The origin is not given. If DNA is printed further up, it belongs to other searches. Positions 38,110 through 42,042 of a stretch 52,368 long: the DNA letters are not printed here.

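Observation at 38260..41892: Giant lipoprotein made of 24 tandem 44-residue six-cysteine modules (132-bp period, about 157 Cys)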

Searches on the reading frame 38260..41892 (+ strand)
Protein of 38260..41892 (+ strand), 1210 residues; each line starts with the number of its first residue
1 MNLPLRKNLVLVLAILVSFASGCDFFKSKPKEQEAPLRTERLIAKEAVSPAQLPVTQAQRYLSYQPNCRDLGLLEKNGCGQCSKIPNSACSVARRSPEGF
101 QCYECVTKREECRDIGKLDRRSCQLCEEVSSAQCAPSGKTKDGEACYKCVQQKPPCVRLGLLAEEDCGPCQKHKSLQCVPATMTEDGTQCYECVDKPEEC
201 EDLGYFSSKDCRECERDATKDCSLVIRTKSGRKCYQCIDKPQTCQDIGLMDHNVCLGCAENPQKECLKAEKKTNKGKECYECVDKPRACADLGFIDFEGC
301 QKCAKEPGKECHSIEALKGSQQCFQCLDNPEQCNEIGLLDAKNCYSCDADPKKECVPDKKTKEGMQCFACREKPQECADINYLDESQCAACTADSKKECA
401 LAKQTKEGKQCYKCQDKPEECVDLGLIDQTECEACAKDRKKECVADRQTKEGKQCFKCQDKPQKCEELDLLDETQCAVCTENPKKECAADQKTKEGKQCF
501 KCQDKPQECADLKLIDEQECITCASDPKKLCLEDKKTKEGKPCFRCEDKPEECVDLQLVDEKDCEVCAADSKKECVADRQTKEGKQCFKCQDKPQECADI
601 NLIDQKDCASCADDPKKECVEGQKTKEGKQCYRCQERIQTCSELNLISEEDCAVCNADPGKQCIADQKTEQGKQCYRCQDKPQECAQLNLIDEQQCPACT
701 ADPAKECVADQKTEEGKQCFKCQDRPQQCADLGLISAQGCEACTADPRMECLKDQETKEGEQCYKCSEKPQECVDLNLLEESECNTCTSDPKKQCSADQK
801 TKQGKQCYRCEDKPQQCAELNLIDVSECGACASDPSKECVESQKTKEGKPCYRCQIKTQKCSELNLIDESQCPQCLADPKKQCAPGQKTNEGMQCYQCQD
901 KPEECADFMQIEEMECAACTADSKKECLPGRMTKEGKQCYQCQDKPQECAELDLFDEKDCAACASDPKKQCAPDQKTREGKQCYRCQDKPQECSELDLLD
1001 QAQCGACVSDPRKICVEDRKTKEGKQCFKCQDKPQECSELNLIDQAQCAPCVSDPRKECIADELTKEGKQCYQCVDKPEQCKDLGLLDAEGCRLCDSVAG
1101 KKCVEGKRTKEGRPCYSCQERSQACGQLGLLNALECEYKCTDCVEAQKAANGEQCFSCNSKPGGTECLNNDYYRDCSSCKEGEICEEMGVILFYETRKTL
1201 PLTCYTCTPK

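Call 4: search_protein_families(library=pfam, proteins=[window:38260-41892:+], max_evalue=1)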
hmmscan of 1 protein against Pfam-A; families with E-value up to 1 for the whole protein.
window:38260-41892:+ (1210 aa): 0 families

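Call 5: search_protein_families(library=ncbifam, proteins=[window:38260-41892:+], max_evalue=1)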
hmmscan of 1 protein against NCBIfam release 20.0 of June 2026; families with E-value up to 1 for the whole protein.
window:38260-41892:+ (1210 aa): 0 families

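Call 6: search_solved_structures(query=window:38260-41892:+, max_evalue=1, show_alignments=2)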
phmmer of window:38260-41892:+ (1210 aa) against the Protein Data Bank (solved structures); distinct sequences matched with E-value up to 1: 0.

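Call 11: find_homologous_proteins(query=window:38260-41892:+, max_evalue=0.001)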
Query window:38260-41892:+ (1210 aa): 3 proteins with E <= 0.001 among 2447 candidates.
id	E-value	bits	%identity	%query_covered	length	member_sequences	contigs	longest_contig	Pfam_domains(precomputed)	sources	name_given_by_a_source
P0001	1.7e-17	81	25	68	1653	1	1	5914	PF00082.28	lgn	-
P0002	9.8e-11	58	26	61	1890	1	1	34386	PF00082.28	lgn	-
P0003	3.9e-7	46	24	80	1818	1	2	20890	PF00082.28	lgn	-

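Call 19: find_related_loci(query=window:38260-41892:+, collection=genome_contigs, flank=10000)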
Query window:38260-41892:+ (1210 aa) in genome_contigs; peptide patterns used: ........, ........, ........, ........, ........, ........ (x = any residue, [..] = any of these).
11 stretches matched a pattern; 3 encode a relative of the query (tblastn E <= 1e-3); 3 distinct loci.
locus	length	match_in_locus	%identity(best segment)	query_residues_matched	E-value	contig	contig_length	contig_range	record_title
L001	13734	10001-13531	67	31-1210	0e+0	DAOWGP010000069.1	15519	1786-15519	MAG TPA_asm: Candidatus Omnitrophota bacterium isolate CSMAG_1994 CSMAG_1994_k141_6250373_length_15519_cov_61.3507, whol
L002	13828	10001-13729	64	9-1210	0e+0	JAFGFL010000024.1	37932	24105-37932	MAG: Candidatus Omnitrophota bacterium isolate Zod_Metabat.1316 k87_4207649, whole genome shotgun sequence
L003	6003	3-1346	67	68-1210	0e+0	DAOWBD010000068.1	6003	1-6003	MAG TPA_asm: Candidatus Omnitrophota bacterium isolate CSMAG_1852 CSMAG_1852_k141_5663696_length_6003_cov_18.8369, whole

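Call 25: search_protein_families(library=pfam, proteins=[P0001, P0002, P0003], max_evalue=10)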
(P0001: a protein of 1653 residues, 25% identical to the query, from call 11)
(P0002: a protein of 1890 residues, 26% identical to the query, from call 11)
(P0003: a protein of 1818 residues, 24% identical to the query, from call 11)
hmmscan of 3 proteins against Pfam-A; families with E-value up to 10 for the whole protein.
P0001 (1653 aa): 1 family
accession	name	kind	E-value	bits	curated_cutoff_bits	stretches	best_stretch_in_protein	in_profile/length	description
PF00082.27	Peptidase_S8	-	2.2e-50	172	21.8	1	1260-1538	2-288/288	Subtilase family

P0002 (1890 aa): 1 family
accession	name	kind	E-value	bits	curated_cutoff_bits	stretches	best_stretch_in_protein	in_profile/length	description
PF00082.27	Peptidase_S8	-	3e-54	184.7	21.8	1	1496-1773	3-288/288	Subtilase family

P0003 (1818 aa): 2 families
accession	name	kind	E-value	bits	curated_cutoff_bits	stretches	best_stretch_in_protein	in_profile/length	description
PF00082.27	Peptidase_S8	-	1.4e-51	176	21.8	1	1425-1703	2-288/288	Subtilase family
PF25744.1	T4_Y13H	-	0.5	10.7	27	1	1706-1731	36-61/61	Bacteriophage T4 Y13H protein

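Call 33: find_encoding_contigs(protein=P0002, flank=10000, max_places=3)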
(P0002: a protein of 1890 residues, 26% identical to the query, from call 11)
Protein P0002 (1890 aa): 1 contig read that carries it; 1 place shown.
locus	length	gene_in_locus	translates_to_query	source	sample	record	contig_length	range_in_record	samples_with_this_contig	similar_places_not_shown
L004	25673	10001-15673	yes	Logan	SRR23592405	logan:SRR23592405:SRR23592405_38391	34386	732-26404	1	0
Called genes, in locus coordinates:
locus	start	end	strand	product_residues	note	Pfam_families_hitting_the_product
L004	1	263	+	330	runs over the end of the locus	?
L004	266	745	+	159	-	PF22811:Zn_ribbon_NrdR, PF03477:ATP-cone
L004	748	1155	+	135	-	PF02577:BFN_dom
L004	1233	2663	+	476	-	PF01743:PolyA_pol, PF12627:PolyA_pol_RNAbd, PF01966:HD, PF13735:tRNA_NucTran2_2 (weak)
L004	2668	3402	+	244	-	PF00293:NUDIX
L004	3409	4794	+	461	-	PF03062:MBOAT, PF13813:MBOAT_2 (weak)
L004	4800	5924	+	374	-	-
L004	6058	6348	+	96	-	-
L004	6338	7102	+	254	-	-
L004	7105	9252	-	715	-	PF25062:ARM_TT21_N (weak), PF13371:TPR_9 (weak), PF00515:TPR_1 (weak), PF13371:TPR_9 (weak), PF13414:TPR_11, PF13424:TPR_12 (weak), PF00515:TPR_1, PF13414:TPR_11, +8 more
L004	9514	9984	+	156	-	PF07661:MORN_2 (faint)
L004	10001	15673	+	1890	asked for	PF00082:Peptidase_S8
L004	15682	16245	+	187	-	PF04264:YceI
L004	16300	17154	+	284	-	PF01145:Band_7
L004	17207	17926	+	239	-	PF00106:adh_short, PF08659:KR, PF13561:adh_short_C2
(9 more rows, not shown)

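Call 49: find_related_loci(query=window:38260-41892:+, collection=metagenome_contigs, flank=10000)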
Query window:38260-41892:+ (1210 aa) in metagenome_contigs; peptide patterns used: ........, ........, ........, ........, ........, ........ (x = any residue, [..] = any of these).
17 stretches matched a pattern; 1 encode a relative of the query (tblastn E <= 1e-3); 1 distinct loci.
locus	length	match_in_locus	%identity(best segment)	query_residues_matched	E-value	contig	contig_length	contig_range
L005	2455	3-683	100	68-1210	2e-145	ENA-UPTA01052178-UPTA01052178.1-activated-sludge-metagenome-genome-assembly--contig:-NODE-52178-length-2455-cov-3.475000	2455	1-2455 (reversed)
